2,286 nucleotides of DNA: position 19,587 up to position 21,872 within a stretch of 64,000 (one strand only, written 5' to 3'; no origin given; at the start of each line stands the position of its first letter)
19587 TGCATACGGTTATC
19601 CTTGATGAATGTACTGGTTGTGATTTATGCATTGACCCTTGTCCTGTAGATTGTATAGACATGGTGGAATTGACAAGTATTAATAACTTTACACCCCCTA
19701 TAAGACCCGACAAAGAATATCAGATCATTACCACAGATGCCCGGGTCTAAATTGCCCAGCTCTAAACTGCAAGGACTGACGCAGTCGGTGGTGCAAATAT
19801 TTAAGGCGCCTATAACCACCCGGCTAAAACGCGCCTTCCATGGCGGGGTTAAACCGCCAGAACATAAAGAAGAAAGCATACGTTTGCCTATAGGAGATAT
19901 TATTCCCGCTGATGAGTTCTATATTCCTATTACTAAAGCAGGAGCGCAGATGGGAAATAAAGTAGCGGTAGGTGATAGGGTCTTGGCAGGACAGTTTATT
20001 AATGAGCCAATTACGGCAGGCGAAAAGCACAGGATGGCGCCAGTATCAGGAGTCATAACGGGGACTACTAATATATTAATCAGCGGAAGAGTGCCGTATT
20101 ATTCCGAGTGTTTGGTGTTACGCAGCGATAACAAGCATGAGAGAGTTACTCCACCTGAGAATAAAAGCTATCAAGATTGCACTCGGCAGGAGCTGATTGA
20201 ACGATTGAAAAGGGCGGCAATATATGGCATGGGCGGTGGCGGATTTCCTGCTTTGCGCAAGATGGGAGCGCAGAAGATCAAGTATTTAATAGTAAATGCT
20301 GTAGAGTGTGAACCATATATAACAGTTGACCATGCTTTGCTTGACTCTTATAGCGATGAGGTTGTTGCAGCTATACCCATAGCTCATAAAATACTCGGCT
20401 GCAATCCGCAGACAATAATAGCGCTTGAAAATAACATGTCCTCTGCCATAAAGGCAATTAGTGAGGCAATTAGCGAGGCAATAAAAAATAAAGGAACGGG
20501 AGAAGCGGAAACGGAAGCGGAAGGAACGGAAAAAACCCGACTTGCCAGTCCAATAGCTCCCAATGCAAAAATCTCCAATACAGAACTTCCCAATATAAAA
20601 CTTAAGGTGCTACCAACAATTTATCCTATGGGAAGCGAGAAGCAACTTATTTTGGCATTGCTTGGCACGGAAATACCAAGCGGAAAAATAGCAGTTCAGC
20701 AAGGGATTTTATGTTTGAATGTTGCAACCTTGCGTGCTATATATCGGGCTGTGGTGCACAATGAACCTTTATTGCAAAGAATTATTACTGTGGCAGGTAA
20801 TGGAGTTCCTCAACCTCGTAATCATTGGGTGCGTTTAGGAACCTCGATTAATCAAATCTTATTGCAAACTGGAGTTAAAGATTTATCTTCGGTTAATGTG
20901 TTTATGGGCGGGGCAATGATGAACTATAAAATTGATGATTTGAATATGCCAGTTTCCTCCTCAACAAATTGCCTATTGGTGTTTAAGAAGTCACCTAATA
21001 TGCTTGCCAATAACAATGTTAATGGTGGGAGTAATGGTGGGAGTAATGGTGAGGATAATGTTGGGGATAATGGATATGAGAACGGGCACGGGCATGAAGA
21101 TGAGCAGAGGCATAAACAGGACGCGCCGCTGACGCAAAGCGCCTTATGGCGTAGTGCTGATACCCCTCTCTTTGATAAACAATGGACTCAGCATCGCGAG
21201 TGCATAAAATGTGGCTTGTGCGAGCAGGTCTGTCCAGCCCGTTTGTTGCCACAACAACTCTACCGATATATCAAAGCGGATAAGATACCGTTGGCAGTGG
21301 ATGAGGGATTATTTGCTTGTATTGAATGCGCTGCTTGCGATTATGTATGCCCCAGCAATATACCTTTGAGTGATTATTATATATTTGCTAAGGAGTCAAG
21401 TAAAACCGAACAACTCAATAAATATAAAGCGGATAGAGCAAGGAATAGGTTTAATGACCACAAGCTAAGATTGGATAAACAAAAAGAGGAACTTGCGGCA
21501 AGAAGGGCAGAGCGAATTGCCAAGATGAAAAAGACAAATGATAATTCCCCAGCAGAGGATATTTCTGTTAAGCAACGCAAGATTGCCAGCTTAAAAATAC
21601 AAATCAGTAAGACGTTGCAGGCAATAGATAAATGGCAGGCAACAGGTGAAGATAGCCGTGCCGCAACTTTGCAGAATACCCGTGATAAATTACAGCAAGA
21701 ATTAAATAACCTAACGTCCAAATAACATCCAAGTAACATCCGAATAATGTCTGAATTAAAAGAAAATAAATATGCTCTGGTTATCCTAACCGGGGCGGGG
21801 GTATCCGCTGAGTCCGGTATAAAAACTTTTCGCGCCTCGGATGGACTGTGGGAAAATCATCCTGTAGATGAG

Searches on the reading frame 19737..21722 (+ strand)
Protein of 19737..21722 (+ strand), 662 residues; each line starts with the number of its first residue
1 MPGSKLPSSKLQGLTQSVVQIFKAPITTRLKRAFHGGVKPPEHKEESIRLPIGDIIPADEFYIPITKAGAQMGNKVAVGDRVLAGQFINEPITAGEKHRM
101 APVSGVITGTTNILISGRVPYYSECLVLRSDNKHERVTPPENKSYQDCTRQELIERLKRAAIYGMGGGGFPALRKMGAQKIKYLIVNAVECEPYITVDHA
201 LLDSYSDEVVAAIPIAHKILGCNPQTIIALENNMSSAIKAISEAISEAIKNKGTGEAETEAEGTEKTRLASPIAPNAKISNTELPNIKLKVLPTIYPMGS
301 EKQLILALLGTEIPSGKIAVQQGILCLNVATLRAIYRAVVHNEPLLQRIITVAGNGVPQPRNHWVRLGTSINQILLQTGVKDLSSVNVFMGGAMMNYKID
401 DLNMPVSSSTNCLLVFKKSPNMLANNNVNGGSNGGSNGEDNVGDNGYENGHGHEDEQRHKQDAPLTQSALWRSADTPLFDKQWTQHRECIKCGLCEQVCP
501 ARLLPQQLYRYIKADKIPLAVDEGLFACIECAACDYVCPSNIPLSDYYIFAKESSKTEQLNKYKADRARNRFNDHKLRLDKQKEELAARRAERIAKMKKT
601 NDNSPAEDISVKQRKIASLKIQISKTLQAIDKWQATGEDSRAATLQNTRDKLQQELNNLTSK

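Call 7: search_solved_structures(query=window:19737-21722:+, show_alignments=1, max_evalue=1e-10)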
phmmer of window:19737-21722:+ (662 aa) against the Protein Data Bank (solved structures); distinct sequences matched with E-value up to 1e-10: 3.
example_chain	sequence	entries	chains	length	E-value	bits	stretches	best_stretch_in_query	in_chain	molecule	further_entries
7zc6_C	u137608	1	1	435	1.7e-56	195.1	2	33-246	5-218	RnfC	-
8ahx_C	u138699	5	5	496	6.8e-54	186.5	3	33-244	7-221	Ion-translocating oxidoreductase complex subunit C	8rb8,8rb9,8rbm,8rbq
9eri_C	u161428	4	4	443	2.6e-42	148.2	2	33-246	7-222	Na(+)-translocating ferredoxin:NAD(+) oxidoreductase complex subunit C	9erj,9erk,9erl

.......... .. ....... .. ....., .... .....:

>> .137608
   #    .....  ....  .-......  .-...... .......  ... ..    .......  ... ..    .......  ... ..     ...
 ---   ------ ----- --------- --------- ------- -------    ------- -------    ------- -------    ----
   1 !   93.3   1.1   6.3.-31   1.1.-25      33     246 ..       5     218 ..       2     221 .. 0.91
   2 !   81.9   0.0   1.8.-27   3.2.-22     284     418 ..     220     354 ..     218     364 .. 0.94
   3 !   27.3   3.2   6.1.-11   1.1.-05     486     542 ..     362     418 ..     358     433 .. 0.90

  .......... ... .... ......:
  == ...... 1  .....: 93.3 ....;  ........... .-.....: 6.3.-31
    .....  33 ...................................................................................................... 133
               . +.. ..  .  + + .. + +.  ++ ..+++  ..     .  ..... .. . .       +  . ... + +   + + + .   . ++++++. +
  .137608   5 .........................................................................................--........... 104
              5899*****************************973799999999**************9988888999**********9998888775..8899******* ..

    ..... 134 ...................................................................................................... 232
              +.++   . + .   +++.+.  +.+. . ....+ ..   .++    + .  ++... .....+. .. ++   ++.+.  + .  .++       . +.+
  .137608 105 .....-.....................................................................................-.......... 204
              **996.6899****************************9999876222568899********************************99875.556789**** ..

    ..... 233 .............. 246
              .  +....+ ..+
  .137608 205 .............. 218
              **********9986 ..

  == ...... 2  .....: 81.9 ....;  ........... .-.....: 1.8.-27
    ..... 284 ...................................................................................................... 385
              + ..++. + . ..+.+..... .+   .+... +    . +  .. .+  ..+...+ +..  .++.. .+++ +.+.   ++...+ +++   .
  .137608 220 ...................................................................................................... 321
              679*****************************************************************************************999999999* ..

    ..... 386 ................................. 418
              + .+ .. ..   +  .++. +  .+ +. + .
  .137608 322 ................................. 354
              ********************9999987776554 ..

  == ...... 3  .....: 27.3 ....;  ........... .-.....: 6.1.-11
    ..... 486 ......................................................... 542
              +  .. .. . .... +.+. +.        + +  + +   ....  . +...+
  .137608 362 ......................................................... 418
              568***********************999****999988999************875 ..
